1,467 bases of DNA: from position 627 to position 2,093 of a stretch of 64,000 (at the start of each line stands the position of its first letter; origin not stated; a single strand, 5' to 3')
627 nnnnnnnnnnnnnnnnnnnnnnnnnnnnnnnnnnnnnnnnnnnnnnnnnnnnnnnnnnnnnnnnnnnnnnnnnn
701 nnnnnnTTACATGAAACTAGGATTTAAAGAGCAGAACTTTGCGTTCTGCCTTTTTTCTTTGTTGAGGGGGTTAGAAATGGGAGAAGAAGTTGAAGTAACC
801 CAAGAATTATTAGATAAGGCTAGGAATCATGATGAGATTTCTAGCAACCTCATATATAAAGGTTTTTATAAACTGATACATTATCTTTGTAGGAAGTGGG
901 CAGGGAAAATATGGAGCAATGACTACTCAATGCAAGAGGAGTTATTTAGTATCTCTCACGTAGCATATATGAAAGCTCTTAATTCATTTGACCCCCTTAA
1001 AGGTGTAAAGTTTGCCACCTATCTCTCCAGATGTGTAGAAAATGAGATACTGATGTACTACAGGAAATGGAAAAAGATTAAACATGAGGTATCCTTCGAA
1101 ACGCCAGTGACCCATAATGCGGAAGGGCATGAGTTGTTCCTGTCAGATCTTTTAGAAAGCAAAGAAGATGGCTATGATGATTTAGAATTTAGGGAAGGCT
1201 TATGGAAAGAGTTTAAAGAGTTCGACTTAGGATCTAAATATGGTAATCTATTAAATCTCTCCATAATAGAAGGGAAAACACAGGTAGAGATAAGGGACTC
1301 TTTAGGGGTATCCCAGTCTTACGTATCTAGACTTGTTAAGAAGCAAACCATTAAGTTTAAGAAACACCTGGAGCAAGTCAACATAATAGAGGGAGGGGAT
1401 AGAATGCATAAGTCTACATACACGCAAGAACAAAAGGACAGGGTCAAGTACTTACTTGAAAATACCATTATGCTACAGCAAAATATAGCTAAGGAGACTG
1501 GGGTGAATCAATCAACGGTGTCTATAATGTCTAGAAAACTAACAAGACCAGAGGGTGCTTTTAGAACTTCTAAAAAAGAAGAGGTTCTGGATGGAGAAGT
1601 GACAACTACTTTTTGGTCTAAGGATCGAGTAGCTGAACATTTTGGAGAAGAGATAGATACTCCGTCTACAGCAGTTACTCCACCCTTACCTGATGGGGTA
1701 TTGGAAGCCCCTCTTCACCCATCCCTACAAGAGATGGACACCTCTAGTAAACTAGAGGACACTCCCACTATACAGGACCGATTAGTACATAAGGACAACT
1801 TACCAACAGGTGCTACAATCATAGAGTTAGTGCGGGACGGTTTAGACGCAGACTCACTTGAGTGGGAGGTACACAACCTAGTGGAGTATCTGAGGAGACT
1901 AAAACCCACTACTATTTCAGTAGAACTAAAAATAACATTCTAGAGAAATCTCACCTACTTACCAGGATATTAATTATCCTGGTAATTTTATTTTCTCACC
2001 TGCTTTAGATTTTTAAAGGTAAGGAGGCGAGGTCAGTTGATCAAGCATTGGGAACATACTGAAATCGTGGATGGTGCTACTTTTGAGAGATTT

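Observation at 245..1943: Sigma-factor gene with C-terminal HTH extension, in-frame internal RBS/ATG, and a tightly coupled His-rich upstream gene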

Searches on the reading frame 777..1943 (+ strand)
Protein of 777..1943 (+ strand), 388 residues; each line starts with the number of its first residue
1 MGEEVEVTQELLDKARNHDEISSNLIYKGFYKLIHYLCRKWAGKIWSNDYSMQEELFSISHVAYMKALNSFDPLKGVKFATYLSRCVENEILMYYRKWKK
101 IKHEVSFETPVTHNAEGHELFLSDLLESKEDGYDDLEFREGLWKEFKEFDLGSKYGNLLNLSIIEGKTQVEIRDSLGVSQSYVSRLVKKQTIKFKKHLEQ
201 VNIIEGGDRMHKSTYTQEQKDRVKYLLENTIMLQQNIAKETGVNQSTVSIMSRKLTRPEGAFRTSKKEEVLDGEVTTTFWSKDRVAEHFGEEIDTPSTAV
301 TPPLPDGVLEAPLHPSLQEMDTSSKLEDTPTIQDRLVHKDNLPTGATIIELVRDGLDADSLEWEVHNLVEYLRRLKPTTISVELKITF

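Call 3: search_protein_families(library=pfam, proteins=[window:777-1943:+], max_evalue=1)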
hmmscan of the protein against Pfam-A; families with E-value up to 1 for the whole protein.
window:777-1943:+ (388 aa): 16 families
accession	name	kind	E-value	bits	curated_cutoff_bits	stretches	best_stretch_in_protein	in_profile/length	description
PF04542.20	Sigma70_r2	-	4.6e-09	36.4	24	1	27-97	2-67/71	Sigma-70 region 2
PF24034.1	DUF7343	-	0.00014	22.1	27.6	2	220-256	5-43/62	Domain of unknown function (DUF7343)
PF12802.13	MarR_2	-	0.00015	22.3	27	1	158-189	11-43/61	MarR family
PF04545.22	Sigma70_r4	-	0.0003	20.7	24.1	1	161-189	15-43/50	Sigma-70, region 4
PF01381.28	HTH_3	-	0.00065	20.1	23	1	166-191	9-34/55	Helix-turn-helix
PF01047.28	MarR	-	0.00084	19.6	24.6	0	164-189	15-40/59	MarR family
PF16509.11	KORA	-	0.00087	19.9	26.7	1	163-198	27-62/84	TrfB plasmid transcriptional repressor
PF13384.12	HTH_23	-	0.0019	18.4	24.6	0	165-189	16-40/50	Homeodomain-like domain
PF04814.19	HNF-1_N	-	0.0021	19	29.7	1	220-249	123-152/175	Hepatocyte nuclear factor 1 (HNF-1), N terminus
PF13412.12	HTH_24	-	0.0022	18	21.9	0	168-189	19-40/48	Winged helix-turn-helix DNA-binding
PF02449.21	Glyco_hydro_42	-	0.043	13.6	21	1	31-120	162-242/376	Beta-galactosidase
PF02796.21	HTH_7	-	0.075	13.6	23.8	1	211-248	2-38/45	Helix-turn-helix domain of resolvase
PF01022.26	HTH_5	-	0.075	13.4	22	0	237-249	21-33/47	Bacterial regulatory protein, arsR family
PF12645.13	HTH_16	-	0.15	12.7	22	1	10-72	2-65/65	Helix-turn-helix domain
PF01418.23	HTH_6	-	0.2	12.1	28.3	0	211-255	10-58/77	Helix-turn-helix domain, rpiR family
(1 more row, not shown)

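Call 4: search_protein_families(library=phrogs, proteins=[window:777-1943:+], max_evalue=0.01)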
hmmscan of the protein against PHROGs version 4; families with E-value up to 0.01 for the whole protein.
window:777-1943:+ (388 aa): 26 families (the best 25 are shown)
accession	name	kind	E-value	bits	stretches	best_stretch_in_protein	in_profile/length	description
phrog_351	-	transcription regulation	1.1e-30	108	1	3-269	485-799/928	RNA polymerase sigma factor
phrog_1740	-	transcription regulation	6.3e-10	39.2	1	21-203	56-221/567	RNA polymerase sigma factor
phrog_8794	-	transcription regulation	2.6e-09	38.3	1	214-287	4-76/159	sigma factor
phrog_21612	-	transcription regulation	7.2e-09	35.7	1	91-253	127-274/600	RNA polymerase sigma factor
phrog_6831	-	transcription regulation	1e-08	36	1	165-188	17-40/68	transcriptional regulator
phrog_7545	-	DNA, RNA and nucleotide metabolism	3.2e-06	28.4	0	218-264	5-51/160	HNH endonuclease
phrog_6223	-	transcription regulation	4.1e-06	27.8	0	220-252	8-38/73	transcriptional repressor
phrog_2339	-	DNA, RNA and nucleotide metabolism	2.2e-05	25.4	0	166-195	38-67/98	HTH DNA binding protein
phrog_3512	-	transcription regulation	9.2e-05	23.6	1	150-210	65-125/130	sigma factor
phrog_14131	-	DNA, RNA and nucleotide metabolism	9.2e-05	22.7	1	168-249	148-218/351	DNA binding protein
phrog_59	-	DNA, RNA and nucleotide metabolism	0.00016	22.2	1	146-266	245-324/423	HNH endonuclease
phrog_4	-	transcription regulation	0.00018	21.6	1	165-252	63-166/400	transcriptional repressor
phrog_8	-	transcription regulation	0.0004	20.9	0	164-189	168-193/346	transcriptional regulator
phrog_5536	-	unknown function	0.00042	21.1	0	213-262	4-49/172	-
phrog_8446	-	DNA, RNA and nucleotide metabolism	0.00067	20.4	1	161-249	23-90/211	HNH endonuclease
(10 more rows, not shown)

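Call 6: search_dna_similar(query=window:777-1943:+, collection=phages, mode=protein, max_rows=40)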
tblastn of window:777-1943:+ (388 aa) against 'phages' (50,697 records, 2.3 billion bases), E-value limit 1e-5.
Records with a match: 46; places in all: 47; records where one place covers at least 80% of the query: 1.
Best place of each record, by identity: <60% 46.
By first word of the organism name: Bacillus 23; Bacteriophage 21; Phage 1; Microcystis 1.
By host as written in the record: - 21; Bacillus subtilis 6; Bacillus subtilis BEST7003 6; Bacillus megaterium DSM 319 2; Bacillus cereus HER1399 2; Staphylococcus aureus ZH 2 1; Microcystis aeruginosa FACHB-942 1; Bacillus cereus BGSC 6E1 1; and 6 more.
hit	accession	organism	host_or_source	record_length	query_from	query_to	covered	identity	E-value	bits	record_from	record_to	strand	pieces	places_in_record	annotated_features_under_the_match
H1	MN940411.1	Phage f2b1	Staphylococcus aureus ZH 2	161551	26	316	75%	27.4%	1e-15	85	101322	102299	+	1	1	RNA polymerase sigma factor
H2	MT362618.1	Microcystis phage MaeS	Microcystis aeruginosa FACHB-942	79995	32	370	87%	23.0%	7e-13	76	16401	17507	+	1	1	hypothetical protein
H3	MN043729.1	Bacillus phage vB_BmeM-Goe8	Bacillus megaterium DSM 319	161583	10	259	64%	30.5%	1e-17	91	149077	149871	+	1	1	RNA polymerase sigma factor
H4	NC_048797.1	Bacillus phage vB_BmeM-Goe8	Bacillus megaterium DSM 319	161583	10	259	64%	30.5%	1e-17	91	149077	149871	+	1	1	RNA polymerase sigma factor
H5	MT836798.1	Bacteriophage sp.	human fecal samples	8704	2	198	51%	36.4%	1e-22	105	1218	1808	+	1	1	record has no annotation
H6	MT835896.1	Bacteriophage sp.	human fecal samples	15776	9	198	49%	36.9%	7e-23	106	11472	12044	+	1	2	record has no annotation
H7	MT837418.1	Bacteriophage sp.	human fecal samples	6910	11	198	48%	34.5%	6e-23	106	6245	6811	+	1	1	record has no annotation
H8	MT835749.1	Bacteriophage sp.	human fecal samples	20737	13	200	48%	34.4%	3e-23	107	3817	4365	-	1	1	record has no annotation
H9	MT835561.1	Bacteriophage sp.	human fecal samples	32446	32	198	43%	38.0%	3e-22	104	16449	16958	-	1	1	record has no annotation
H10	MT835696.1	Bacteriophage sp.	human fecal samples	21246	32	198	43%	37.8%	5e-25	112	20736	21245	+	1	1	record has no annotation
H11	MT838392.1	Bacteriophage sp.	human fecal samples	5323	5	196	49%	32.5%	2e-17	90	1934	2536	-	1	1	record has no annotation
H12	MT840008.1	Bacteriophage sp.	human fecal samples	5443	5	201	51%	31.6%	6e-18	92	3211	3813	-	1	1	record has no annotation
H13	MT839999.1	Bacteriophage sp.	human fecal samples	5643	13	200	48%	32.8%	6e-21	100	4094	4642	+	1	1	record has no annotation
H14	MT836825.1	Bacteriophage sp.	human fecal samples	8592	54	198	37%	42.3%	2e-25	114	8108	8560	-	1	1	record has no annotation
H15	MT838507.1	Bacteriophage sp.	human fecal samples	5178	32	201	44%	34.8%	2e-21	102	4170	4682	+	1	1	record has no annotation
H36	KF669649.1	Bacillus phage CampHawk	Bacillus subtilis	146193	54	189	35%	30.6%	2e-7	59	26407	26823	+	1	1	RNA polymerase sigma factor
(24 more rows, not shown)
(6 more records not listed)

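Call 8: find_homologous_proteins(query=window:777-1943:+)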
Query window:777-1943:+ (388 aa): 96 proteins with E <= 0.001 among 2477 candidates.
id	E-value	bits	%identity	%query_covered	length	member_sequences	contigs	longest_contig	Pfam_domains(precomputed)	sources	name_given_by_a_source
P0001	3.3e-257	870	100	100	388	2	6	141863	PF04542.21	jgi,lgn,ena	-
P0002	2.7e-131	456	54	100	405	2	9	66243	PF16509.12,PF04542.21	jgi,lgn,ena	-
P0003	1.3e-29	121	33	69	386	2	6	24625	PF04545.23,PF04542.21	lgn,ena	-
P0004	1.4e-26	111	32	63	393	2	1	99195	PF13744.13,PF13384.13,PF13518.13,PF07638.18,PF01381.29,PF04545.23,PF04542.21,PF12802.14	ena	-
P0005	3.5e-21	94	34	47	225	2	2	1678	PF01381.29,PF04545.23,PF04542.21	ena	-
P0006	4.1e-21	93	34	49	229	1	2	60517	PF04545.23,PF04542.21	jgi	-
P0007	7.9e-20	89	36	47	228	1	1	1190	PF01381.29,PF04545.23,PF04542.21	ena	-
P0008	1.1e-19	89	33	49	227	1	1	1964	PF01381.29,PF04545.23,PF04542.21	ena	-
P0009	1.4e-19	88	38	41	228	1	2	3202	PF01381.29,PF04545.23,PF04542.21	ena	-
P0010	2.5e-18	84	35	49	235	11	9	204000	PF13384.13,PF01381.29,PF04545.23,PF04542.21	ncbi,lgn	ncbi:RNA polymerase sporulation sigma factor SigK [Laceyella tengchongensis]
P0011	2.5e-18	84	38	42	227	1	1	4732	PF00196.26,PF04545.23,PF04542.21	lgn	-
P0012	6.7e-18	83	31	51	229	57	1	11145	PF04545.23,PF04542.21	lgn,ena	-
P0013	7.0e-18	83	34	39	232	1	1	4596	PF04545.23,PF04542.21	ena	-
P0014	1.9e-17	81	34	46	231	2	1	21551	PF01381.29,PF04545.23,PF04542.21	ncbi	ncbi:MAG: RNA polymerase sporulation sigma factor SigK [Acutalibacteraceae bacterium]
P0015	4.5e-17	80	33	49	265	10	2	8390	PF04545.23,PF04542.21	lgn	-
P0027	2.7e-15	74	35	39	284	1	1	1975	PF12840.14,PF13412.13,PF13384.13,PF04545.23,PF04542.21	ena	-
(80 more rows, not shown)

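Call 9: get_annotated_region(hit=H2, flank=3000)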
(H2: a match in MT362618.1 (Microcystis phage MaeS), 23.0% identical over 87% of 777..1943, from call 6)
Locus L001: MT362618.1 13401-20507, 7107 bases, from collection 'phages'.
description: Microcystis phage MaeS, complete genome.
organism: Microcystis phage MaeS (NCBI taxid 2736190)
taxonomy: Viruses; Duplodnaviria; Heunggongvirae; Uroviricota; Caudoviricetes
host: Microcystis aeruginosa FACHB-942; source: -; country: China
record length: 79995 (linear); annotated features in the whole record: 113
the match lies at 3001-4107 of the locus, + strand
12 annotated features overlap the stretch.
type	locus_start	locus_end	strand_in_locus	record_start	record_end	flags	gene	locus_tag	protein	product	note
CDS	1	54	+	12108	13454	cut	-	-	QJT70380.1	hypothetical protein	-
CDS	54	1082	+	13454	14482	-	-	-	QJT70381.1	hypothetical protein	-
CDS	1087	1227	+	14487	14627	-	-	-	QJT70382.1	hypothetical protein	-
CDS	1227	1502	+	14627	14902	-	-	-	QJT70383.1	hypothetical protein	-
CDS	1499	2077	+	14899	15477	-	-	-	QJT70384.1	hypothetical protein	-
CDS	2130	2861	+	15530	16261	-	-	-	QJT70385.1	hypothetical protein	-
CDS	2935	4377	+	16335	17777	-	-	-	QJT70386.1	hypothetical protein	-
CDS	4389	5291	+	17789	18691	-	-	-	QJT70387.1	thymidylate synthase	-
CDS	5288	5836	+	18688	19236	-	-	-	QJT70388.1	dihydrofolate reductase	-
CDS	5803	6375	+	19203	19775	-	-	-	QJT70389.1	hypothetical protein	-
CDS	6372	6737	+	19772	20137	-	-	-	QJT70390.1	hypothetical protein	-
CDS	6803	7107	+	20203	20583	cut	-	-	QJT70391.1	hypothetical protein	-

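Call 11: find_encoding_contigs(protein=P0002, flank=6000, max_places=4)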
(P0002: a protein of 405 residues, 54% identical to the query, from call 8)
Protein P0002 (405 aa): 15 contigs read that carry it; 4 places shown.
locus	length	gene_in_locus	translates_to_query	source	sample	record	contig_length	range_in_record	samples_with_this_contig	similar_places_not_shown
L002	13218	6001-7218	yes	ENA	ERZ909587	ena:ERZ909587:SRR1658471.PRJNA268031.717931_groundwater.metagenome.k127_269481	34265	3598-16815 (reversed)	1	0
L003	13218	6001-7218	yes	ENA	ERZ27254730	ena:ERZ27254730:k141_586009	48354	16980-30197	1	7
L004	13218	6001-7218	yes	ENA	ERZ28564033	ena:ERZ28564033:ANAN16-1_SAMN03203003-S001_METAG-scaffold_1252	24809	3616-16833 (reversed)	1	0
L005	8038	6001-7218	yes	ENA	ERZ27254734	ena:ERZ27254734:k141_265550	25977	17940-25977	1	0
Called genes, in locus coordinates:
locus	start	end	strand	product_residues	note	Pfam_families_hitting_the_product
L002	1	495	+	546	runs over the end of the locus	PF05876:GpA_ATPase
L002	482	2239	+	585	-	-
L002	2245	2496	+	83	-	-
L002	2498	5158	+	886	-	PF02195:ParB_N (weak), PF12294:DUF3626 (weak)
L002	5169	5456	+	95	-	-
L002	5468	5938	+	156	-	-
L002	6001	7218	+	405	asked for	PF04542:Sigma70_r2, PF16509:KORA (faint)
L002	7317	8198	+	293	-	PF02562:PhoH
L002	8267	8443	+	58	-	-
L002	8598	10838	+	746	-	PF17975:RNR_Alpha, PF21995:RNR-II_ins_dom, PF02867:Ribonuc_red_lgC (faint)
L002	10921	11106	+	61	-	-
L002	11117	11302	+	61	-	-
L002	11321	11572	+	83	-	-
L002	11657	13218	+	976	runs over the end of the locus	-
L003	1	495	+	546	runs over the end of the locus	PF05876:GpA_ATPase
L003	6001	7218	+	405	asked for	PF04542:Sigma70_r2, PF16509:KORA (faint)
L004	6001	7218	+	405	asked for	PF04542:Sigma70_r2, PF16509:KORA (faint)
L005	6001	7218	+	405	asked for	PF04542:Sigma70_r2, PF16509:KORA (faint)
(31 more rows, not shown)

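Call 17: find_encoding_contigs(protein=P0003, flank=5000, max_places=2)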
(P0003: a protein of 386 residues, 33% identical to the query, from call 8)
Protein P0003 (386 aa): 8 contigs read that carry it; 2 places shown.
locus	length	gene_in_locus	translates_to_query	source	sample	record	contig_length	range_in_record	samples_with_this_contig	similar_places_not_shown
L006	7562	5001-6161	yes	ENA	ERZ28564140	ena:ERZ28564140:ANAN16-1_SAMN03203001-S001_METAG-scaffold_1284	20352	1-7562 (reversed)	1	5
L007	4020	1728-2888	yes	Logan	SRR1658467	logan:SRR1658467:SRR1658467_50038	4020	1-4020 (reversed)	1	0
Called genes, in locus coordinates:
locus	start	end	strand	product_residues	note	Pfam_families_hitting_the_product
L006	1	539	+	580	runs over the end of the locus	-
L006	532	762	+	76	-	-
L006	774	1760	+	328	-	-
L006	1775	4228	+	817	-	PF26856:Phage_SPO1_gp51 (weak), PF12294:DUF3626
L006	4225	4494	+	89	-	-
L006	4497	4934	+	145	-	-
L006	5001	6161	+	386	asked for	PF04542:Sigma70_r2, PF04545:Sigma70_r4 (weak)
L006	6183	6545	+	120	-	-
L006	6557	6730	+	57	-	-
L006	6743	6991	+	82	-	-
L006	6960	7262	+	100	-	-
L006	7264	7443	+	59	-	-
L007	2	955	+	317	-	?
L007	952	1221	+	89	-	-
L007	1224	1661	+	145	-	-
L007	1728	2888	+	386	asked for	PF04542:Sigma70_r2, PF04545:Sigma70_r4 (weak)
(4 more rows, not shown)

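Call 18: find_encoding_contigs(protein=P0004, flank=5000, max_places=2)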
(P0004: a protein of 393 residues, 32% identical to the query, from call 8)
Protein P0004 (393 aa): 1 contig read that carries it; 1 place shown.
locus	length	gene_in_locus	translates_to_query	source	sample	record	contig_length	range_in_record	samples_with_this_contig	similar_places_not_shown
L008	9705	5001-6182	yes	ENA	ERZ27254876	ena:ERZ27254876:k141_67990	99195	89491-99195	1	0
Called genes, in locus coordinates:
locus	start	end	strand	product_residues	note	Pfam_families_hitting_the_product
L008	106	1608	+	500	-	-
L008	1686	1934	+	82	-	-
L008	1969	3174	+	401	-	PF01068:DNA_ligase_A_M, PF04679:DNA_ligase_A_C (faint)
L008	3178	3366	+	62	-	PF23768:DUF7167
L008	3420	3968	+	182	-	-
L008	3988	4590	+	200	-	PF06725:3D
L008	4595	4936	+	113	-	-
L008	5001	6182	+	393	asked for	PF07638:Sigma70_ECF (faint), PF04542:Sigma70_r2, PF13744:HTH_37 (faint), PF04545:Sigma70_r4, PF01381:HTH_3 (weak), PF12802:MarR_2 (faint), PF13384:HTH_23 (faint), PF13518:HTH_28 (faint)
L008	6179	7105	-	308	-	PF13814:Replic_Relax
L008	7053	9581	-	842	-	PF02534:T4SS-DNA_transf, PF01935:DUF87, PF10412:TrwB_AAD_bind (weak)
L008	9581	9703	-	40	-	?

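Call 19: find_encoding_contigs(protein=P0027, flank=5000, max_places=2)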
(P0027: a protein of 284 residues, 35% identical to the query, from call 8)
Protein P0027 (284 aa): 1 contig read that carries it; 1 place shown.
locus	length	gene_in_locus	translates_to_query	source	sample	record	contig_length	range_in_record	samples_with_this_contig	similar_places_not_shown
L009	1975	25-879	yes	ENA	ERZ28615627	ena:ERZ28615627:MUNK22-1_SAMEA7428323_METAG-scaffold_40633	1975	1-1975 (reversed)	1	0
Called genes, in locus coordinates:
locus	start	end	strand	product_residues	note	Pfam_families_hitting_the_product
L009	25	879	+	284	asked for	PF04542:Sigma70_r2 (weak), PF04545:Sigma70_r4 (weak), PF13384:HTH_23 (faint), PF12840:HTH_20 (faint), PF13412:HTH_24 (faint)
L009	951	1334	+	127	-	PF13240:Zn_Ribbon_1 (weak), PF05154:TM2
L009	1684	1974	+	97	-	?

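Call 31: get_annotated_region(hit=H1, flank=2500)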
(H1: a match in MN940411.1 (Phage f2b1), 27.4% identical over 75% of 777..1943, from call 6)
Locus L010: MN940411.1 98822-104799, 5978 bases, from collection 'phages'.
description: Phage f2b1, partial genome.
organism: Phage f2b1 (NCBI taxid 2708592)
taxonomy: Viruses; Duplodnaviria; Heunggongvirae; Uroviricota; Caudoviricetes; Herelleviridae; Bastillevirinae
host: Staphylococcus aureus ZH 2; source: soil; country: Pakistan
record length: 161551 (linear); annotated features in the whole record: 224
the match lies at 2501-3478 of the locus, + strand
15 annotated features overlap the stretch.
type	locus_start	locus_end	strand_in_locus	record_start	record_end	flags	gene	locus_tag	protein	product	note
CDS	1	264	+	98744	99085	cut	-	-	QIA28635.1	hypothetical protein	-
CDS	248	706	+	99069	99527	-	-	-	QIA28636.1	hypothetical protein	-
CDS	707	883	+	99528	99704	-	-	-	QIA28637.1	hypothetical protein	-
CDS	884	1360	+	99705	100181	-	-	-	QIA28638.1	hypothetical protein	hypothetical protein Goe8_c02310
CDS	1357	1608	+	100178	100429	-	-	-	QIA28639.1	hypothetical protein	hypothetical protein Eldridge_0219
CDS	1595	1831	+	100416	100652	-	-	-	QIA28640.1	hypothetical protein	-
CDS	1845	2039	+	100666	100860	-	-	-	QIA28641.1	hypothetical protein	hypothetical protein PBC2_035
CDS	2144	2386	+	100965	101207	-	-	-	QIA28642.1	hypothetical protein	hypothetical protein CPT_Mater19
CDS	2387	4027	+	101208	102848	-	-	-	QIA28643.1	RNA polymerase sigma factor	-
CDS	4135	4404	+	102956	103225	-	-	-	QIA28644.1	hypothetical protein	-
CDS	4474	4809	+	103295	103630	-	-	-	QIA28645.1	hypothetical protein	-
CDS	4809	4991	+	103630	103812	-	-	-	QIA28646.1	hypothetical protein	hypothetical protein CPT_Moonbeam220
CDS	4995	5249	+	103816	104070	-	-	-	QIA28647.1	hypothetical protein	-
CDS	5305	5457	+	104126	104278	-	-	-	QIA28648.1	hypothetical protein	hypothetical protein Goe8_c00030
CDS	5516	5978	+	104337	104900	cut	-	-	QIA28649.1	putative membrane bound protein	-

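Call 32: get_annotated_region(hit=H3, flank=2500)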
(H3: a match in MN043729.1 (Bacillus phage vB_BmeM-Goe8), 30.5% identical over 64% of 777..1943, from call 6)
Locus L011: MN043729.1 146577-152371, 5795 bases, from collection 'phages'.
description: Bacillus phage vB_BmeM-Goe8, complete genome.
organism: Bacillus phage vB_BmeM-Goe8 (NCBI taxid 2593638)
taxonomy: Viruses; Duplodnaviria; Heunggongvirae; Uroviricota; Caudoviricetes; Herelleviridae; Bastillevirinae; Goettingenvirus; Goettingenvirus goe8
host: Bacillus megaterium DSM 319; source: -; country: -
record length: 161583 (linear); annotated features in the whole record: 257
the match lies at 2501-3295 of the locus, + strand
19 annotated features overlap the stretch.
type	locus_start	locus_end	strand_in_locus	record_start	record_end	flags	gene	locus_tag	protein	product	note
CDS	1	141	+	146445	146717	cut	-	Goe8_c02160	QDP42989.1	hypothetical protein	-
CDS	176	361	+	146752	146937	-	-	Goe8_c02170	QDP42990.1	hypothetical protein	-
CDS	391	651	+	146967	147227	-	-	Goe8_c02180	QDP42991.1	putative membrane bound protein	-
CDS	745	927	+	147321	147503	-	-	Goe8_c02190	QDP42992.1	hypothetical protein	-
CDS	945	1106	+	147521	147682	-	-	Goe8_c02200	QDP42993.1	hypothetical protein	-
CDS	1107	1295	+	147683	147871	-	-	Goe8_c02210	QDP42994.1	putative membrane bound protein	-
CDS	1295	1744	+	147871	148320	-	-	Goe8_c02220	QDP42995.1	hypothetical protein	-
CDS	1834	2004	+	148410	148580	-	-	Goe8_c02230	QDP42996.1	hypothetical protein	-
CDS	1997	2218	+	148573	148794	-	-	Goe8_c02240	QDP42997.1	hypothetical protein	-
CDS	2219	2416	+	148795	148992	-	-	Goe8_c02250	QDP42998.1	hypothetical protein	-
CDS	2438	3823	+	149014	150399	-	-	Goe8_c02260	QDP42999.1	RNA polymerase sigma factor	RNA polymerase sigma factor rpoS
CDS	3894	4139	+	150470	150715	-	-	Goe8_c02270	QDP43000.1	hypothetical protein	-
CDS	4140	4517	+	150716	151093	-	-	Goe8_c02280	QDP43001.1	hypothetical protein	-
CDS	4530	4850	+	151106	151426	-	-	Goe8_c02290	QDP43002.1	hypothetical protein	-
CDS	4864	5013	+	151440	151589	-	-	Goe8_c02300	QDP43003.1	hypothetical protein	-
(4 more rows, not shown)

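Call 36: predict_structure(alignment_id=A4)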
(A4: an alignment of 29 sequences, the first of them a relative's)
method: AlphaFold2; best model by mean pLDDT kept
length: 388 residues; sequences in the alignment: 29
mean_pLDDT: 70.8   pTM: 0.35
mean pLDDT of the five models: 70.8, 70.0, 69.8, 69.1, 68.6
residues with pLDDT >= 90: 98; 70-90: 141; 50-70: 56; < 50: 93
segments of 3 or more residues with pLDDT < 50: 102-108, 129-133, 207-212, 261-280, 290-344
pLDDT, mean of each block of 10 residues (from residue 1): 79 94 93 93 83 91 95 94 96 83 47 57 57 60 79 76 78 87 85 81 55 74 94 91 86 71 38 33 61 40 35 32 29 31 57 83 87 81 80
secondary structure, 60 per line:
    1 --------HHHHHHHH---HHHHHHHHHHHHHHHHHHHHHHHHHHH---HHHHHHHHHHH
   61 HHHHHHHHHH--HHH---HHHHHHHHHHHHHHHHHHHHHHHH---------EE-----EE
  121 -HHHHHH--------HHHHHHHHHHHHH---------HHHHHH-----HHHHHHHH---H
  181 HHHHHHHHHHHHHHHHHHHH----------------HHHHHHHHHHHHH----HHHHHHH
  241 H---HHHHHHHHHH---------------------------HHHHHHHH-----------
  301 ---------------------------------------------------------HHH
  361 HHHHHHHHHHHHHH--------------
elements in order: H9-16 H20-46 H50-70 H79-102 H122-127 H136-148 H158-163 H169-176 H180-200 H217-229 H234-241 H245-254 H282-289 H358-374
